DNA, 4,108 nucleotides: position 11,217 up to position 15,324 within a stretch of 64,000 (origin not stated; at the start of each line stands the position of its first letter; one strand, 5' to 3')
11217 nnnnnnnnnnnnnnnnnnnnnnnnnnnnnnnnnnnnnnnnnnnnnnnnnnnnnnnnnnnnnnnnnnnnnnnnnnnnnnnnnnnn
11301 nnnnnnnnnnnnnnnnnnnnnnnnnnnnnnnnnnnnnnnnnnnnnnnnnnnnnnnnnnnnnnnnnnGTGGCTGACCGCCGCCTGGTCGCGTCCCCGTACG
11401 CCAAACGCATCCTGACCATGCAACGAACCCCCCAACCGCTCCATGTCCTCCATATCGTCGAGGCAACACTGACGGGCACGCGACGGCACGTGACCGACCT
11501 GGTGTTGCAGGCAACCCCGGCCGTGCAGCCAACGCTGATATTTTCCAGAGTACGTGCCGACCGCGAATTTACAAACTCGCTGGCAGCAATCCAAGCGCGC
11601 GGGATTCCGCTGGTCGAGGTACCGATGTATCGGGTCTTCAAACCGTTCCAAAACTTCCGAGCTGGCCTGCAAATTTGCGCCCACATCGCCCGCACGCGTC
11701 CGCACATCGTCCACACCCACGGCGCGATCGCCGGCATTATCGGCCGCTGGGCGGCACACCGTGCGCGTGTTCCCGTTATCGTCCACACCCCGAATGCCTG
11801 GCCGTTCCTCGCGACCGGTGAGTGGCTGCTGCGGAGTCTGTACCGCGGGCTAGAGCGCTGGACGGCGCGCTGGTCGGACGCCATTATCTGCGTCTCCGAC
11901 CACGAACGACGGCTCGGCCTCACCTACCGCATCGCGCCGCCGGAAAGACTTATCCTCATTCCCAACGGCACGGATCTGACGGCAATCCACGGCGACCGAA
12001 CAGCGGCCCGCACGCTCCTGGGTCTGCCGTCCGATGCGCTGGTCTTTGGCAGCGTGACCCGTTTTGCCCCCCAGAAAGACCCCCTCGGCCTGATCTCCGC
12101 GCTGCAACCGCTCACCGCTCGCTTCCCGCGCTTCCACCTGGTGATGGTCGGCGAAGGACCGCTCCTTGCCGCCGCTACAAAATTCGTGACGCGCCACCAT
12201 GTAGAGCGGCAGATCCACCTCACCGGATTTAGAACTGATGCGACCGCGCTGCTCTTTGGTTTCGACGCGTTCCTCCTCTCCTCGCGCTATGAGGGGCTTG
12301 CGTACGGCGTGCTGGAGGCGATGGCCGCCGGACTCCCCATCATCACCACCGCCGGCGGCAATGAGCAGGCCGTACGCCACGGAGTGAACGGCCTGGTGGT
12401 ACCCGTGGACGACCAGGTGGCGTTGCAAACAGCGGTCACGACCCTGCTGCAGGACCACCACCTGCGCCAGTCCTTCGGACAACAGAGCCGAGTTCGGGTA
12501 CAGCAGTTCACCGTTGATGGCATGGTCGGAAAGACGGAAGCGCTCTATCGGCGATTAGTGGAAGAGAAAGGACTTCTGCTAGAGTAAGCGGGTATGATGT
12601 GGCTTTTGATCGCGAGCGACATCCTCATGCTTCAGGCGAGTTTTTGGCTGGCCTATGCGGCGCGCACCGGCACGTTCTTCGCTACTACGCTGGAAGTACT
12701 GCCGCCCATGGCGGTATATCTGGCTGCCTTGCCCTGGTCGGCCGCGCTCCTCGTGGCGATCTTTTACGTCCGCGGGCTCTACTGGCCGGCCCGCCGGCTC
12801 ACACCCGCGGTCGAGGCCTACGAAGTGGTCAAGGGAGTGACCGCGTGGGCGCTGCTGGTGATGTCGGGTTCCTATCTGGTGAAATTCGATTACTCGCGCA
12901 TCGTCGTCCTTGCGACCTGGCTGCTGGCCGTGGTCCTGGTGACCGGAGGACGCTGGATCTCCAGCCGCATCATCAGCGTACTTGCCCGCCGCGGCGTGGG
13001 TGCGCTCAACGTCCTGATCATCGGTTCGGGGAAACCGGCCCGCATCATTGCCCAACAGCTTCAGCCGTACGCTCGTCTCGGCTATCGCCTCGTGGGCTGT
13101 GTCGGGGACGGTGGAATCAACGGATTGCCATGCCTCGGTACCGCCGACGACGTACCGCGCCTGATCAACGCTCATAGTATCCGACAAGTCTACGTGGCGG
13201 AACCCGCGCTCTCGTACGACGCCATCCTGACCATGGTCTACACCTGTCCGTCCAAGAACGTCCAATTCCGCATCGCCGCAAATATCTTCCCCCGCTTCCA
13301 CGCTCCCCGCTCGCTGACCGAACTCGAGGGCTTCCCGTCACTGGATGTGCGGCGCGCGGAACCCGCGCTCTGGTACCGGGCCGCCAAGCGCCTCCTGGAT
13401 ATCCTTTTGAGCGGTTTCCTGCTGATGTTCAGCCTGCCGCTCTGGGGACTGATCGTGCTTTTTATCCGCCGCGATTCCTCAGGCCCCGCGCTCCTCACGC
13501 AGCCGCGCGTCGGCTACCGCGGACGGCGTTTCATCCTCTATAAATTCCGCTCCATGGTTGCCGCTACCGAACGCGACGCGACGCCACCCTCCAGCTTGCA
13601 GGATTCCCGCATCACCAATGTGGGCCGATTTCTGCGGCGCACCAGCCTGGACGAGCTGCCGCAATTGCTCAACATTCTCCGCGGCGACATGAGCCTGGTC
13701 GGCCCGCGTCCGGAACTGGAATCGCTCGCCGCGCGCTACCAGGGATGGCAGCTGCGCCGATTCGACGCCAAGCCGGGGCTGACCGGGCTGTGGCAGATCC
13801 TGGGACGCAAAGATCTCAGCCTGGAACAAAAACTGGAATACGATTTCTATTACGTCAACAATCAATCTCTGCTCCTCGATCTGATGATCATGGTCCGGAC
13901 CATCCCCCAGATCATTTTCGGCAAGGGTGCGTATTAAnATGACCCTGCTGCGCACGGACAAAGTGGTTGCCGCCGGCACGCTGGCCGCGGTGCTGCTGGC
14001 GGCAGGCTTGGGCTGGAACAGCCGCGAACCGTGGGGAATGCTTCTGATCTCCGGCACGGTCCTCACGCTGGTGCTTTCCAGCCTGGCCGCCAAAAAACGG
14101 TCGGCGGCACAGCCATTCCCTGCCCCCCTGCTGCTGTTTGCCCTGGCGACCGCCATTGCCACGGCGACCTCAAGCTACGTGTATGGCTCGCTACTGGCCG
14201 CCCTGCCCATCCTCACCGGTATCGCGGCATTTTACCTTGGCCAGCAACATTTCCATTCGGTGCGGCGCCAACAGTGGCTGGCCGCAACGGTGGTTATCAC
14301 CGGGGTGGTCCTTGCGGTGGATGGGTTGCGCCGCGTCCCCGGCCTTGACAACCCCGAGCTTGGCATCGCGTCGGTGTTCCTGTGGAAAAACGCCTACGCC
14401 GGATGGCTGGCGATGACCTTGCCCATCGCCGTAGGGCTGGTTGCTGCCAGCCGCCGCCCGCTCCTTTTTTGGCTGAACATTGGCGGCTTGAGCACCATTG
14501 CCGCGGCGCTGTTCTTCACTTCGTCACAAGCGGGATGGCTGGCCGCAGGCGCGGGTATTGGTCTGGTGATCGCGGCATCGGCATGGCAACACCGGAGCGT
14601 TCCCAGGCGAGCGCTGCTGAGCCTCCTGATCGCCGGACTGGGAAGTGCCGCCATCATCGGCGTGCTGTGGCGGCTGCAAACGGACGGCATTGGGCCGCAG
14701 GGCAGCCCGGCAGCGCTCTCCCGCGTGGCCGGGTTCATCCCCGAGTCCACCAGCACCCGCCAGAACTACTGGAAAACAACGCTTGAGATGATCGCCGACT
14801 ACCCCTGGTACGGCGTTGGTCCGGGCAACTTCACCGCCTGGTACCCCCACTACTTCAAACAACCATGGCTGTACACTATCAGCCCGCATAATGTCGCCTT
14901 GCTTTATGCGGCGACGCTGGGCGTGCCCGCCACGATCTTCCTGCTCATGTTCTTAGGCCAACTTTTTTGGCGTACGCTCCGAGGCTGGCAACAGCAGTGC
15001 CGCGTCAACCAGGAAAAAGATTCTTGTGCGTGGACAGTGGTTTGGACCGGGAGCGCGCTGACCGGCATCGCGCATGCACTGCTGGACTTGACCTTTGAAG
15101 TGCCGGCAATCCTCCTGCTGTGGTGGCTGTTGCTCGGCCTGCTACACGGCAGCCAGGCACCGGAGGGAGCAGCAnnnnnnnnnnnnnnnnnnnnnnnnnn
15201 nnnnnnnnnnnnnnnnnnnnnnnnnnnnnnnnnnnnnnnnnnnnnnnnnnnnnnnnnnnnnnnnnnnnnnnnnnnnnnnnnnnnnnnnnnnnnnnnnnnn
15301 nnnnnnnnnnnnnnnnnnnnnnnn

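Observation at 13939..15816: O-antigen-ligase (Wzy_C) family protein with C-terminal TPR domain, encoded convergent to the pilin genes: candidate pilin/protein O-oligosaccharyltransferase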

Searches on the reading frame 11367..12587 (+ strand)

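Call 4: search_protein_families(library=pfam, proteins=[window:11367-12587:+], max_evalue=0.01)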
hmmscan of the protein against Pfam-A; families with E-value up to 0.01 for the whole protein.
window:11367-12587:+ (406 aa): 7 families
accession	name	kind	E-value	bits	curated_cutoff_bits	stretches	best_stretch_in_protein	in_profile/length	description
PF00534.26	Glycos_transf_1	-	4.5e-28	98.4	26.4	1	215-375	6-170/172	Glycosyl transferases group 1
PF13692.12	Glyco_trans_1_4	-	6.6e-27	95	27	1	226-363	3-142/142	Glycosyl transferases group 1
PF13439.12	Glyco_transf_4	-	6.6e-20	72.3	28.5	1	37-205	3-169/170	Glycosyltransferase Family 4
PF13579.12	Glyco_trans_4_4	-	1.5e-19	71.3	29.7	1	37-201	2-158/158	Glycosyl transferase 4-like domain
PF13477.12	Glyco_trans_4_2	-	3.8e-05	24.3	23.4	1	76-176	41-138/139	Glycosyl transferase 4-like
PF13524.12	Glyco_trans_1_2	-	0.00077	19.9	25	1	246-380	6-131/144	Glycosyl transferase-like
PF03033.26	Glyco_transf_28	-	0.0018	18.8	26.2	1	75-150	48-127/139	Glycosyltransferase family 28 N-terminal domain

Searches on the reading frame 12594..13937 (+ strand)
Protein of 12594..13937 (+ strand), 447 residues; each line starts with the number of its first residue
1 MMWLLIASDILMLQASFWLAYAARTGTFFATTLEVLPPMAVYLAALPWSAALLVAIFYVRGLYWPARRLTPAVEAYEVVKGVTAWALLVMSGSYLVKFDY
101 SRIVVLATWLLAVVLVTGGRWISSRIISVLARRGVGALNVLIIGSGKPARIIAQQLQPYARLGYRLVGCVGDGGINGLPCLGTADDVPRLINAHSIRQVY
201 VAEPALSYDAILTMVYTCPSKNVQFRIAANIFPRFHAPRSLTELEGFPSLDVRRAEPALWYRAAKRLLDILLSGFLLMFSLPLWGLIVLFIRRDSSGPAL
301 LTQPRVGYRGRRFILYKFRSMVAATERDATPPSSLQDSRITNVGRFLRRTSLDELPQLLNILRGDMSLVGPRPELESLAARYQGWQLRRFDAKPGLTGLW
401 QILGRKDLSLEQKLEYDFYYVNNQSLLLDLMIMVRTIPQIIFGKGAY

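Call 4: search_protein_families(library=pfam, proteins=[window:12594-13937:+], max_evalue=0.01)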
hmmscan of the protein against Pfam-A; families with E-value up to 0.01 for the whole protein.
window:12594-13937:+ (447 aa): 2 families
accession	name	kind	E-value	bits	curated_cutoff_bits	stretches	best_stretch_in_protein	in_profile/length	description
PF02397.22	Bac_transf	-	3.1e-60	203.2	27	1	265-441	1-178/179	Bacterial sugar transferase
PF13727.12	CoA_binding_3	-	7e-15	55.9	25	1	61-229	4-175/175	CoA-binding domain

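Call 7: search_protein_families(library=ncbifam, proteins=[window:12594-13937:+], max_evalue=0.01)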
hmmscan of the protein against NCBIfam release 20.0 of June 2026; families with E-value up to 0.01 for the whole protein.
window:12594-13937:+ (447 aa): 10 families
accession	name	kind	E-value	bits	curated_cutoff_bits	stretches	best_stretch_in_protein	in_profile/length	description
TIGR03025.1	EPS_sugtrans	subfamily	8e-116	387.9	295.55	1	8-447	2-445/445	exopolysaccharide biosynthesis polyprenyl glycosylphosphotransferase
TIGR03023.1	WcaJ_sugtrans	equivalog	5.1e-101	339.2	410.75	1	8-447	2-453/453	undecaprenyl-phosphate glucose phosphotransferase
TIGR03022.1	WbaP_sugtrans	subfamily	1e-81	275.5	403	2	336-447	345-456/456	undecaprenyl-phosphate galactose phosphotransferase WbaP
TIGR03013.1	EpsB_2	subfamily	3.9e-59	200.9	393.35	1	10-446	4-442/443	TIGR03013 family XrtA/PEP-CTERM system glycosyltransferase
NF041877.1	EPS_EpsZ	equivalog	8.8e-54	182.9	800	1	104-446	101-458/459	exopolysaccharide biosynthesis polyisoprenyl-phosphate hexose-1-phosphate transferase EpsZ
NF052601.1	undeca_RfbP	equivalog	6.9e-49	166.3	330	2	336-445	131-242/244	undecaprenyl-phosphate galactose phosphotransferase family protein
NF007518.0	PRK10124.1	equivalog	1.8e-45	155.5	684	1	81-447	84-464/464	undecaprenyl-phosphate glucose phosphotransferase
NF011751.0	PRK15204.1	equivalog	3.1e-45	154.7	907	1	50-447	63-476/476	undecaprenyl-phosphate galactose phosphotransferase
NF050817.1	PolSacchBiosHfsE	equivalog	2.7e-38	131.9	750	1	263-441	270-460/467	polysaccharide biosynthesis protein HfsE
NF045514.1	glycotran_HepC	equivalog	7.9e-24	84.2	140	1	260-373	112-211/220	heterocyst development glycosyltransferase HepC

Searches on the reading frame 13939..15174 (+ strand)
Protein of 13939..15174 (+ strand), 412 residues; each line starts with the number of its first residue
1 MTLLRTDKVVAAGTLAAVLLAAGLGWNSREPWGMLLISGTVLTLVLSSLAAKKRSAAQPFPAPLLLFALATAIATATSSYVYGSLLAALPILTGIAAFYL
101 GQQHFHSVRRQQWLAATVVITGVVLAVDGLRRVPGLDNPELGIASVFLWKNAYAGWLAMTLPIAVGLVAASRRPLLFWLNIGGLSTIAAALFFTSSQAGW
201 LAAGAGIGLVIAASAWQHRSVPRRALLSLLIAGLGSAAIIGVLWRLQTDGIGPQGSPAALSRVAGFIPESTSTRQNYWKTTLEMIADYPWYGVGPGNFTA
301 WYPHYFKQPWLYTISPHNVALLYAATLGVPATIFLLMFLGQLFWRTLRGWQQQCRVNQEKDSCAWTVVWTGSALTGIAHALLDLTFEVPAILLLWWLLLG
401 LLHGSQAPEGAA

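Call 49: search_solved_structures(query=A5, max_evalue=1, show_alignments=3)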
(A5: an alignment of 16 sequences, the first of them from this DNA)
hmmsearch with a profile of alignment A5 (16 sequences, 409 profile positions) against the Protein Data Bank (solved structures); distinct sequences matched with E-value up to 1: 2.
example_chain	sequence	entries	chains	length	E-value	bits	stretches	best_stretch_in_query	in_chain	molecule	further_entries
7tpg_B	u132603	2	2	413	3.2e-12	49.4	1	157-408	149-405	Putative cell surface polysaccharide polymerase/ligase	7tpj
9rmk_A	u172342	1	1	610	3.4e-06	29.6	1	50-341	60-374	Oligosaccharyltransferase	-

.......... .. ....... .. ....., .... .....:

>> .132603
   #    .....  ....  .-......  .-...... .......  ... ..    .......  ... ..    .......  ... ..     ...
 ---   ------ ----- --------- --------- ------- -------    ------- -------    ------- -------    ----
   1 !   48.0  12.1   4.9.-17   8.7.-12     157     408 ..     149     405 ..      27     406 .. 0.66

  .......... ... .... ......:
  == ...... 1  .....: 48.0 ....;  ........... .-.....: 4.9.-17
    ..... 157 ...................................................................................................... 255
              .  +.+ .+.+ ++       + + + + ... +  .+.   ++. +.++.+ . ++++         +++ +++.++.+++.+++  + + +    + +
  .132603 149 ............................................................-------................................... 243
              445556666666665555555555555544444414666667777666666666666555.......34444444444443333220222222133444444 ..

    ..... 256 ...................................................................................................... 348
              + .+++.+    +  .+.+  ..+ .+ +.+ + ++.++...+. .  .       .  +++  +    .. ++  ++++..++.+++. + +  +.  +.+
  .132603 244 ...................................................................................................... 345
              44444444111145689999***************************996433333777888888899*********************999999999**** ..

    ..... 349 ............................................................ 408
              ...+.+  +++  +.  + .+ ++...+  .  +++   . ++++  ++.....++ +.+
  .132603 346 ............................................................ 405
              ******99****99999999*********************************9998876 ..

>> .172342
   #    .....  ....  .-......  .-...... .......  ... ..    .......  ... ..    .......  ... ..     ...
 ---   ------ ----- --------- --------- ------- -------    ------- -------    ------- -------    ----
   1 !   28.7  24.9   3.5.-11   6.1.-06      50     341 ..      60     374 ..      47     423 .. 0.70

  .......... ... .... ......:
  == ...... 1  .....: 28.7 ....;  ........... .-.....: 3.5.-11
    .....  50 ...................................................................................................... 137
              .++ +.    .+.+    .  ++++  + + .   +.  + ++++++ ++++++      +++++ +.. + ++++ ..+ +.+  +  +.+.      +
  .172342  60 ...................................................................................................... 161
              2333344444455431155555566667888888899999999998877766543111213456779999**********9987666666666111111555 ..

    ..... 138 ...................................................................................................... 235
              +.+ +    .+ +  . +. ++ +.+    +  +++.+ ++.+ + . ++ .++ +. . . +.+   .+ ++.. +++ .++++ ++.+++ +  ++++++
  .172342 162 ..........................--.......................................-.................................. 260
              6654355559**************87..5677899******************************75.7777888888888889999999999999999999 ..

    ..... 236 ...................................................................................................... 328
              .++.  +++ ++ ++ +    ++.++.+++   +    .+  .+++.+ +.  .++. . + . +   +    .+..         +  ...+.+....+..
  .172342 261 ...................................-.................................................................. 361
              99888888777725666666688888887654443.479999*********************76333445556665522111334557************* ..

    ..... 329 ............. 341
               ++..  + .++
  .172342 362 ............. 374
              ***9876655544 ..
